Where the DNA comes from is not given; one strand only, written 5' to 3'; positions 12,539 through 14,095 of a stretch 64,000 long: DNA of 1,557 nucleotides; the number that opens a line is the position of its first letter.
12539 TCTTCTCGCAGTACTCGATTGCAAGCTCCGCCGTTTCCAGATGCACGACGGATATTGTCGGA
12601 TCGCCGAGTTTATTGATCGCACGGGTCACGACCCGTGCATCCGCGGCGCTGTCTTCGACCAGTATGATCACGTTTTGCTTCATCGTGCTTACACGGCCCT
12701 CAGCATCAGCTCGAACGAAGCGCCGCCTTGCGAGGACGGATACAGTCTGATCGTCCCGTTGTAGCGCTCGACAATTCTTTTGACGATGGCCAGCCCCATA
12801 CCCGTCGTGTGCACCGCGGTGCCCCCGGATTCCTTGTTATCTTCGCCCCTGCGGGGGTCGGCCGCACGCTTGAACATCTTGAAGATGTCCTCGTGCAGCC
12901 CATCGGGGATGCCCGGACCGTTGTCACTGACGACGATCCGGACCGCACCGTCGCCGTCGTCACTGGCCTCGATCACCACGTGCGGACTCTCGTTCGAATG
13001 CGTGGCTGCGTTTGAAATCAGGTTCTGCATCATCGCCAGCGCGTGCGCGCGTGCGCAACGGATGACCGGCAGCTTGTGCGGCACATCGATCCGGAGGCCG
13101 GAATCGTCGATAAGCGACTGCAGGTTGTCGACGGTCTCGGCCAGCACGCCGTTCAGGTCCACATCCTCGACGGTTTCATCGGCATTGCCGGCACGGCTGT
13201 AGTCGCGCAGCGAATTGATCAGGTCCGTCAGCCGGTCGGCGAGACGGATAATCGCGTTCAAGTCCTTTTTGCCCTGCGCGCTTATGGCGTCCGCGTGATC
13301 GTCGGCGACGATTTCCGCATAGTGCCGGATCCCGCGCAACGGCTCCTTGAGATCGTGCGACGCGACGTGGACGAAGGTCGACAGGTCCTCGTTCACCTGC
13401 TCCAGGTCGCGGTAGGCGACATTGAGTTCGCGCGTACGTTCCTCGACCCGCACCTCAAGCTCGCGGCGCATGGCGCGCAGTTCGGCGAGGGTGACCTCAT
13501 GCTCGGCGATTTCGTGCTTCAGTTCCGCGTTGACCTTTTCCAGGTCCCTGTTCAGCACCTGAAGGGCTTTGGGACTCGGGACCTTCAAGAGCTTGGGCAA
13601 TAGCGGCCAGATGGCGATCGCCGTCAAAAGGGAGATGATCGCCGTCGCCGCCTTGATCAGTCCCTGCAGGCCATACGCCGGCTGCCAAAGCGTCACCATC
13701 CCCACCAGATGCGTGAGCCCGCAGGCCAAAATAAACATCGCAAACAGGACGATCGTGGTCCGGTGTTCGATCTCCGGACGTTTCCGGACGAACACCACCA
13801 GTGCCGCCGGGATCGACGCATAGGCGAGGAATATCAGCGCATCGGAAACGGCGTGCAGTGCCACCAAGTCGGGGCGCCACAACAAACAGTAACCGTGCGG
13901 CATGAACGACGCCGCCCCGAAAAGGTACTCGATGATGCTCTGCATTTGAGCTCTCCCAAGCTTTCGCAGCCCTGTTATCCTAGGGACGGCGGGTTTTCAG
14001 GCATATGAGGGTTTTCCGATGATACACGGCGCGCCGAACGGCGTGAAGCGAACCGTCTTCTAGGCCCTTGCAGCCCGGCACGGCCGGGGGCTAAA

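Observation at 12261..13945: Histidine kinase whose membrane domain matches the plant ethylene-binding domain, Cu-ligand residues included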

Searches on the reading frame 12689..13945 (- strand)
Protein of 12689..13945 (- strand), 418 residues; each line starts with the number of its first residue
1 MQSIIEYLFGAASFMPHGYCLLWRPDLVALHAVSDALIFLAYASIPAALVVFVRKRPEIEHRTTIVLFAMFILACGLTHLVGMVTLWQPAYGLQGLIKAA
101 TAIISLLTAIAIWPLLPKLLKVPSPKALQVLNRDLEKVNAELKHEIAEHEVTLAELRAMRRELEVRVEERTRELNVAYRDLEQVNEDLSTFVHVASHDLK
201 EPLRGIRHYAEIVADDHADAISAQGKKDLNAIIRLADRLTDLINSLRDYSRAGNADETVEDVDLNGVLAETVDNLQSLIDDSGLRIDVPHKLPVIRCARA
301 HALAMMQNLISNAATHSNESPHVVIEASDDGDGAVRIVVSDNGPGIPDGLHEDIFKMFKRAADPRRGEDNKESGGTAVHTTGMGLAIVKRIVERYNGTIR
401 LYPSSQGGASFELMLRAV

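Call 3: search_protein_families(library=pfam, proteins=[window:12689-13945:-], max_evalue=1)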
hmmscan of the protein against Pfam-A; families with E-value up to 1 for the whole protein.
window:12689-13945:- (418 aa): 14 families
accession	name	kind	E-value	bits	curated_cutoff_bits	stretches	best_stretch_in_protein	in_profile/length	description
PF25487.1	ETR1_N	-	2e-36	124.6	27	1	27-122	2-97/97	Ethylene receptor 1-like, N-terminal domain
PF02518.31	HATPase_c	-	1.3e-21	77.6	26.4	1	304-416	8-108/111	Histidine kinase-, DNA gyrase B-, and HSP90-like ATPase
PF00512.31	HisKA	-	1e-11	45.1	26.9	1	188-253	2-64/66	His Kinase A (phospho-acceptor) domain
PF13581.12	HATPase_c_2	-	0.00032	21.1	27.4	1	310-395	40-112/127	Histidine kinase-like ATPase domain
PF01725.21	Ham1p_like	-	0.01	16.2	22.5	1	256-312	38-102/186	Ham1 family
PF06785.16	UPF0242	-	0.053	14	33.5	1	55-212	23-158/194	Uncharacterised protein family (UPF0242) N-terminus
PF11932.13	DUF3450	-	0.096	12.4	32.6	1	127-174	62-109/241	Protein of unknown function (DUF3450)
PF13589.12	HATPase_c_3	-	0.11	12.9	25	1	308-383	9-82/137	Histidine kinase-, DNA gyrase B-, and HSP90-like ATPase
PF13525.12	YfiO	-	0.13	12.5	25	1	133-192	127-185/203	Outer membrane lipoprotein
PF14501.12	HATPase_c_5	-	0.16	12.3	22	1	376-401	63-88/102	GHKL domain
PF14932.11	HAUS-augmin3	-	0.2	11.6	29.4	1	125-190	82-147/260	HAUS augmin-like complex subunit 3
PF18595.6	Nuf2_DHR10-like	-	0.3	11.6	28.4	0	126-188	40-101/117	Nuf2, DHR10-like domain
PF06148.17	COG2_N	-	0.4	11.3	24.3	0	155-197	27-63/75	COG2 N-terminal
PF12329.13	TMF_DNA_bd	-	0.58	10.6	35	0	141-189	23-71/74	TATA element modulatory factor 1 DNA binding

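Call 4: search_protein_families(library=ncbifam, proteins=[window:12689-13945:-], max_evalue=1)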
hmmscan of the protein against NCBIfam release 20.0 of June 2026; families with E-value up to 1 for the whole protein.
window:12689-13945:- (418 aa): 88 families (the best 25 are shown)
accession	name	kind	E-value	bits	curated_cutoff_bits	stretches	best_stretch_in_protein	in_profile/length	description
NF046044.1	PnpS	equivalog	1.6e-30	106.4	400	1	178-415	163-389/390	two-component system histidine kinase PnpS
TIGR02966.1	phoR_proteo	equivalog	2.9e-30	105.4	334.2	1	137-413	59-331/333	phosphate regulon sensor histidine kinase PhoR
NF047465.1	hybrid_HK_LvrA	exception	3.7e-28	98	1200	2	286-413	302-418/819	hybrid histidine kinase/response regulator LvrA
NF008312.0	PRK11100.1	equivalog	1.5e-26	93.3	356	1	78-416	158-473/477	two-component system sensor histidine kinase CreC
NF041880.1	EPS_EpsF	equivalog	2.1e-26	92.5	900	1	180-406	266-480/492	response regulator EpsF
TIGR02956.1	TMAO_torS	equivalog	5.8e-26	90.9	676.5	1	134-415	406-680/967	TMAO reductase system sensor histidine kinase/response regulator TorS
NF007004.0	PRK09467.1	equivalog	6.1e-24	84.6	415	1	166-415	210-434/440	two-component system sensor histidine kinase EnvZ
NF007793.0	PRK10490.1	equivalog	6.7e-24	83.9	1123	1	191-415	667-880/895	two-component system sensor histidine kinase KdpD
NF040691.1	MtrAB_MtrB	equivalog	1.7e-23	83.4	450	1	171-415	254-490/507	MtrAB system histidine kinase MtrB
NF033092.0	HK_WalK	equivalog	2.4e-23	82.6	725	1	181-415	365-592/594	cell wall metabolism sensor histidine kinase WalK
NF007898.0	PRK10604.1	equivalog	4.8e-23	82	478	1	190-415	214-421/433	two-component system sensor histidine kinase RstB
NF041832.1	near_NosP_CTERM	subfamily_domain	4.9e-23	81.8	400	1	182-415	1-223/370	NahK/ErcS family hybrid sensor histidine kinase/response regulator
NF033091.0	HK_VanS_ACDEFG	equivalog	4.3e-22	78.6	400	1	145-413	35-290/293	vancomycin resistance histidine kinase VanS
NF045911.1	TCSHisKinNblS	equivalog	5.3e-22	77.9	1000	1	131-413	323-616/621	two-component system sensor histidine kinase NblS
NF008468.0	PRK11360.1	equivalog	1.7e-21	76.3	646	1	194-416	402-607/616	two-component system sensor histidine kinase AtoS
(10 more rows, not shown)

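Call 5: search_solved_structures(query=window:12689-13945:-, max_evalue=0.001, show_alignments=1)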
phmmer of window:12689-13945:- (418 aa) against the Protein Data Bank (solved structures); distinct sequences matched with E-value up to 0.001: 47.
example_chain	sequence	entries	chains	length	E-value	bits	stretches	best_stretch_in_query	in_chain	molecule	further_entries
9ys3_A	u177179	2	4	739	8.5e-30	107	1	159-413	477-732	Bacteriophytochrome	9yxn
8uph_A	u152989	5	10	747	8.7e-30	106.9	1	159-413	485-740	Bacteriophytochrome (Light-regulated signal transduction histidine kinase)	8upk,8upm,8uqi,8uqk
8f71_A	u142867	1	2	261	5.3e-24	87.9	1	178-410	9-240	Histidine kinase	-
4jas_A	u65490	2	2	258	3.3e-18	68.8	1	181-404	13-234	Histidine kinase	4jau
5uht_A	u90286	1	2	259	4.3e-18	68.4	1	181-404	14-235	Sensor histidine kinase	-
6azr_A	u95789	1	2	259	4.3e-18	68.4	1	181-404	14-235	Sensor histidine kinase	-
3dge_A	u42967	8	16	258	4.5e-18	68.4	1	181-404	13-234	Sensor protein | Histidine kinase | Sensor histidine kinase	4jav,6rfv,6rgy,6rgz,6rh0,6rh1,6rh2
2c2a_A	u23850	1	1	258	4.6e-18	68.4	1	181-404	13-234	SENSOR HISTIDINE KINASE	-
6rh7_A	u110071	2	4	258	1.1e-16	63.9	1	181-404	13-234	Sensor histidine kinase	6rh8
8sgk_A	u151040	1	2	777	1.7e-16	63.2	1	152-413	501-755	Bacteriophytochrome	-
8avv_A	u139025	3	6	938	2.5e-16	62.6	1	152-413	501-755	Bacteriophytochrome,Response regulator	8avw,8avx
6lgq_C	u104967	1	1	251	3.9e-16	62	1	191-415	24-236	Histidine kinase KdpD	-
4kp4_A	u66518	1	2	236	1.3e-14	57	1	182-413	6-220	Osmolarity sensor protein EnvZ, Histidine kinase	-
4cti_A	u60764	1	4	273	5.3e-13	51.7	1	172-413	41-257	OSMOLARITY SENSOR PROTEIN ENVZ, AF1503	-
4biw_A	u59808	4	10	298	4e-12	48.8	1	181-411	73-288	SENSOR PROTEIN CPXA | Sensor histidine kinase CpxA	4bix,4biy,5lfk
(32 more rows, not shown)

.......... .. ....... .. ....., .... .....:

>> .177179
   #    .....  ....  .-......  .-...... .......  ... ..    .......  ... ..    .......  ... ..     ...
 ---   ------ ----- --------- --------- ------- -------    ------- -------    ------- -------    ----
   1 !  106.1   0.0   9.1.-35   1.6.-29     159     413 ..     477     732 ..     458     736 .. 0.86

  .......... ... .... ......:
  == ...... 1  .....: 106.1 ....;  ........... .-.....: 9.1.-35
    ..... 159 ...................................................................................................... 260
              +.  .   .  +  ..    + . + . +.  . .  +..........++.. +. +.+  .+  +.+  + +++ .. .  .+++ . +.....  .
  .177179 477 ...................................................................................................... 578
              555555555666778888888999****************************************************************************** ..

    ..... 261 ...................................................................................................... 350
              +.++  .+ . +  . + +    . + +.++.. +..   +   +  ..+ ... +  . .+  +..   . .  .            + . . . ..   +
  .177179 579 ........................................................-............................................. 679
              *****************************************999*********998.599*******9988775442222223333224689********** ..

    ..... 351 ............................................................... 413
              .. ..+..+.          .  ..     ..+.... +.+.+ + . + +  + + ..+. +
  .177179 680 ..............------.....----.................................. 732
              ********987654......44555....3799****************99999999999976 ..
